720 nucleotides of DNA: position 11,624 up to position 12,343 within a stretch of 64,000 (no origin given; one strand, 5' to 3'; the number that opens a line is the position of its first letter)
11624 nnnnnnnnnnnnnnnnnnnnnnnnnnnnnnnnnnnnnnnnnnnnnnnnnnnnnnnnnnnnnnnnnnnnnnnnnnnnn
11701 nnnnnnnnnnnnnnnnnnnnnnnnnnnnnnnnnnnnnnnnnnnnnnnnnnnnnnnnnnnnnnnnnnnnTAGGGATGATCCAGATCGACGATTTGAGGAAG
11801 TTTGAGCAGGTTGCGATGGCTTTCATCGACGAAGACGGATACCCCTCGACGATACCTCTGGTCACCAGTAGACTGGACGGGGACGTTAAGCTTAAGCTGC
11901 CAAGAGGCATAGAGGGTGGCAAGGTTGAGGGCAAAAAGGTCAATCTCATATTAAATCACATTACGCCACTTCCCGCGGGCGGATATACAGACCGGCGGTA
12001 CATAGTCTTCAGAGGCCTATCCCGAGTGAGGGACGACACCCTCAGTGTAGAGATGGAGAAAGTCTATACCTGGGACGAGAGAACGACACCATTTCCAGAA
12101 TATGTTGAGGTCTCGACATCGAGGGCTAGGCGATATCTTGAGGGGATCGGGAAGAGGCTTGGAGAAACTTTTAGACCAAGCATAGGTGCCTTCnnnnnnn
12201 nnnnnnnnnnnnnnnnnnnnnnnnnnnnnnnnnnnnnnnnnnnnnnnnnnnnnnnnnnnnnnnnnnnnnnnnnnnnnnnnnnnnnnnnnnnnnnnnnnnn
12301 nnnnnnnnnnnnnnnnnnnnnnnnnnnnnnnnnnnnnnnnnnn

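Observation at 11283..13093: Tandem PNPOx-like split-barrel domains, the second fused to a MenA-type UbiA prenyltransferase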

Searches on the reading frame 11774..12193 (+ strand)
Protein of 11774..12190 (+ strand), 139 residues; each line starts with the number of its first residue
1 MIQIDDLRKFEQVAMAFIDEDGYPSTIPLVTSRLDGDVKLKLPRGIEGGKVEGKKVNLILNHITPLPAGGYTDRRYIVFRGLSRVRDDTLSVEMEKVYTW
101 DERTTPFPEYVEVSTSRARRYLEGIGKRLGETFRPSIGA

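Call 3: search_protein_families(library=pfam, proteins=[window:11774-12190:+], max_evalue=1)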
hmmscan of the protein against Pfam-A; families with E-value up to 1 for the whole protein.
window:11774-12190:+ (139 aa): 0 families

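Call 4: search_protein_families(library=ncbifam, proteins=[window:11774-12190:+], max_evalue=1)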
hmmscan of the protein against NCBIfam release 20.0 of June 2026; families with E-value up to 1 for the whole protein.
window:11774-12190:+ (139 aa): 0 families

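Call 11: search_solved_structures(query=A1, max_evalue=10, show_alignments=2)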
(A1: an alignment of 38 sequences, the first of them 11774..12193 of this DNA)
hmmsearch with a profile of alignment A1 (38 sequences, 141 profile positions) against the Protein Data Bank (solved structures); distinct sequences matched with E-value up to 10: 2.
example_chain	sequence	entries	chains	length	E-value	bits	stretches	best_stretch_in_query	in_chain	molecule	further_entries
7n50_A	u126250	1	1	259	0.17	14.7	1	33-94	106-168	Gasdermin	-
2m4n_A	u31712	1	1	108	2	11.3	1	75-136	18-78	Protein AFD-1, isoform a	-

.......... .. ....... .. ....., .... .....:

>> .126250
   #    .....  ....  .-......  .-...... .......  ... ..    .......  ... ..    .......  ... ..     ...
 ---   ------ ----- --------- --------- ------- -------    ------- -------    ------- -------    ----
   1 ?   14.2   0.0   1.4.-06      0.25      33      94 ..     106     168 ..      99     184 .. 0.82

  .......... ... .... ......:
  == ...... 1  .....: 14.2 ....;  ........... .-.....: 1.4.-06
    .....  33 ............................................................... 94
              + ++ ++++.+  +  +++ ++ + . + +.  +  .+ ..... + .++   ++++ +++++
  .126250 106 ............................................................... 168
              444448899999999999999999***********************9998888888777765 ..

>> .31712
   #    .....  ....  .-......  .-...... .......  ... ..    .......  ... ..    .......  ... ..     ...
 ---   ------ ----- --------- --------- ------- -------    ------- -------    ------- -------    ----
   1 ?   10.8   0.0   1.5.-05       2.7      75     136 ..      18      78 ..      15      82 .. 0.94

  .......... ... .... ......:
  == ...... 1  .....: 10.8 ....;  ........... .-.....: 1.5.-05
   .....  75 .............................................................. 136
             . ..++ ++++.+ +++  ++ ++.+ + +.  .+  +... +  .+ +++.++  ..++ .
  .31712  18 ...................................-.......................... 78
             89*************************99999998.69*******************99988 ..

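Call 16: predict_structure(alignment_id=A1)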
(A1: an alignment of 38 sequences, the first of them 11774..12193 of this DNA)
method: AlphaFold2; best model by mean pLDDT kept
length: 140 residues; sequences in the alignment: 38
mean_pLDDT: 80.7   pTM: 0.66
mean pLDDT of the five models: 80.7, 79.7, 78.7, 78.6, 77.6
residues with pLDDT >= 90: 36; 70-90: 78; 50-70: 22; < 50: 4
segments of 3 or more residues with pLDDT < 50: none
pLDDT, mean of each block of 10 residues (from residue 1): 56 88 92 68 89 93 78 85 90 89 81 76 83 62
secondary structure, 60 per line:
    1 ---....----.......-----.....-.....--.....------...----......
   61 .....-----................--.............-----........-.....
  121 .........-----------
elements in order: H4-7 E12-18 E24-28 E30-34 E37-41 E55-65 E71-86 E89-101 H107-114 H116-129

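Call 58: search_protein_representatives(alignment_id=A1)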
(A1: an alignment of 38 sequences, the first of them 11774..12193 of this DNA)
Query: 38 sequences, 141 profile positions. Proteins with E-value up to 0.001 (for the whole library): 153; up to 1e-10: 97; up to 1e-30: 28. The best 150 are listed.
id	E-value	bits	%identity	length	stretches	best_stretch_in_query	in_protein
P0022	1.5e-51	190.0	-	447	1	3-139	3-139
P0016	5.0e-49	181.8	-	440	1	5-141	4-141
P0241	4.4e-45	169.0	-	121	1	6-131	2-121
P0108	5.8e-45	168.6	-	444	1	4-141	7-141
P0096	2.6e-42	160.0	-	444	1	4-141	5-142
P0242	1.2e-39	151.4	-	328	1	6-139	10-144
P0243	1.7e-39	150.9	-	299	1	5-139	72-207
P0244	1.9e-39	150.8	-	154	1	7-139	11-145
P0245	4.6e-39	149.5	-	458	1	3-139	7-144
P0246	1.7e-38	147.6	-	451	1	5-138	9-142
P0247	3.2e-38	146.8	-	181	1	6-140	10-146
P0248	9.2e-37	142.1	-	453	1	6-140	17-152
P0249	1.2e-36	141.7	-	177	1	5-140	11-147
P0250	1.3e-35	138.3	-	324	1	6-141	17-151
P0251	1.4e-35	138.3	-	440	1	6-127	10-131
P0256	3.6e-34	133.6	-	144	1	6-139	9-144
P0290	4.9e-20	87.8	-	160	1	7-140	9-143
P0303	2.2e-17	79.3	-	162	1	17-140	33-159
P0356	1.4e-07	47.5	-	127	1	8-126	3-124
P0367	9.2e-06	41.6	-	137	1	6-102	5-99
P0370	3.8e-05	39.6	-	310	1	6-96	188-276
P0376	1.2e-04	38.0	-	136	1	5-125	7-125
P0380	2.8e-04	36.8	-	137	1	8-96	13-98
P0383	3.5e-04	36.4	-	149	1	7-127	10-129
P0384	3.8e-04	36.4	-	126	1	6-127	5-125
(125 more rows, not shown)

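Call 60: search_protein_families(library=pfam, proteins=[P0356, P0376, P0383, P0384, P0367, P0380, P0244, P0290, P0303, P0256], max_evalue=0.1)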
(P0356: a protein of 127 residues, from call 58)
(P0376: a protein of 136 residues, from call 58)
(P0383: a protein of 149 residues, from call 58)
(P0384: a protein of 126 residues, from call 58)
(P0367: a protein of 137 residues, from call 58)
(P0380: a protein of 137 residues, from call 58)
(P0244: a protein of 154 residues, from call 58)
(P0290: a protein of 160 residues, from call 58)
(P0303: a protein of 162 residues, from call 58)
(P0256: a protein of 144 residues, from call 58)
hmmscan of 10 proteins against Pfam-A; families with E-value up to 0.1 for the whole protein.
P0356 (127 aa): 0 families

P0376 (136 aa): 1 family
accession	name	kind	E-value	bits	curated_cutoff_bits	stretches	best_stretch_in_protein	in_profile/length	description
PF01243.27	PNPOx_N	-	0.094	13.5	28.1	0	3-101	2-91/120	Pyridoxamine 5'-phosphate oxidase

P0383 (149 aa): 1 family
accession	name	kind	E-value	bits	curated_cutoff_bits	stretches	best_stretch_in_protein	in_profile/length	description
PF10210.14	MRP-S32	-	0.025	15.5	29.2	1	52-108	29-83/91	Mitochondrial 28S ribosomal protein S32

P0384 (126 aa): 0 families

P0367 (137 aa): 0 families

P0380 (137 aa): 0 families

P0244 (154 aa): 0 families

P0290 (160 aa): 0 families

P0303 (162 aa): 1 family
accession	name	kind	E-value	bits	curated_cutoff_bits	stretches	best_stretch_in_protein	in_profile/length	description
PF02896.24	PEP-utilizers_C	-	0.078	12.6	22.8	1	108-156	33-83/293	PEP-utilising enzyme, PEP-binding domain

P0256 (144 aa): 0 families

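Call 68: find_encoding_contigs(protein=P0370, flank=6000, max_places=3)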
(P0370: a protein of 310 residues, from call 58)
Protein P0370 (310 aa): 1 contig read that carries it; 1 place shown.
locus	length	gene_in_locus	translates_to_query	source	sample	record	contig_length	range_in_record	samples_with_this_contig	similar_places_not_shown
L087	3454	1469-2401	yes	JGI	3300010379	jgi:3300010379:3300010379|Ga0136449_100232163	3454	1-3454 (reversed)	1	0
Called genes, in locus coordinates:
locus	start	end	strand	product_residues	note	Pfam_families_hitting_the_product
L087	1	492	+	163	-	?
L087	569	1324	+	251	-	PF12973:Cupin_7 (weak)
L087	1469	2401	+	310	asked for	PF01243:PNPOx_N (weak)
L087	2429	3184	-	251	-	PF00149:Metallophos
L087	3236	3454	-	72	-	?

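Call 69: find_encoding_contigs(protein=P0376, flank=5000, max_places=3)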
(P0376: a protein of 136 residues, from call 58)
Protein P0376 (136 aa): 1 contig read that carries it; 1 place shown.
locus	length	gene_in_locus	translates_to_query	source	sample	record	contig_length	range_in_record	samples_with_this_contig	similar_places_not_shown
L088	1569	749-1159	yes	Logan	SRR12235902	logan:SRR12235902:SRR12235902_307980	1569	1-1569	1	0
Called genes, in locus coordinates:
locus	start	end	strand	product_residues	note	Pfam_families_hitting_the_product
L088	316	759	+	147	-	PF01243:PNPOx_N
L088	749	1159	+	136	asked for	-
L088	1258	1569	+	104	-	?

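Call 70: find_encoding_contigs(protein=P0384, flank=5000, max_places=3)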
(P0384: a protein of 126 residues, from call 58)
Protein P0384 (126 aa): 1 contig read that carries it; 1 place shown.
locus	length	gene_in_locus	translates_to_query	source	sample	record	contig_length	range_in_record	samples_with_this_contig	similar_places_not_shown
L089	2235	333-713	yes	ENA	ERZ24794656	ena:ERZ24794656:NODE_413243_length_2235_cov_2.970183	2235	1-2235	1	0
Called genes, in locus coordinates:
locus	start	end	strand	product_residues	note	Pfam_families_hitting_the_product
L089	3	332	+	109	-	?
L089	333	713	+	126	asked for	-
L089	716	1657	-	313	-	PF00288:GHMP_kinases_N, PF08544:GHMP_kinases_C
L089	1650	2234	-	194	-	?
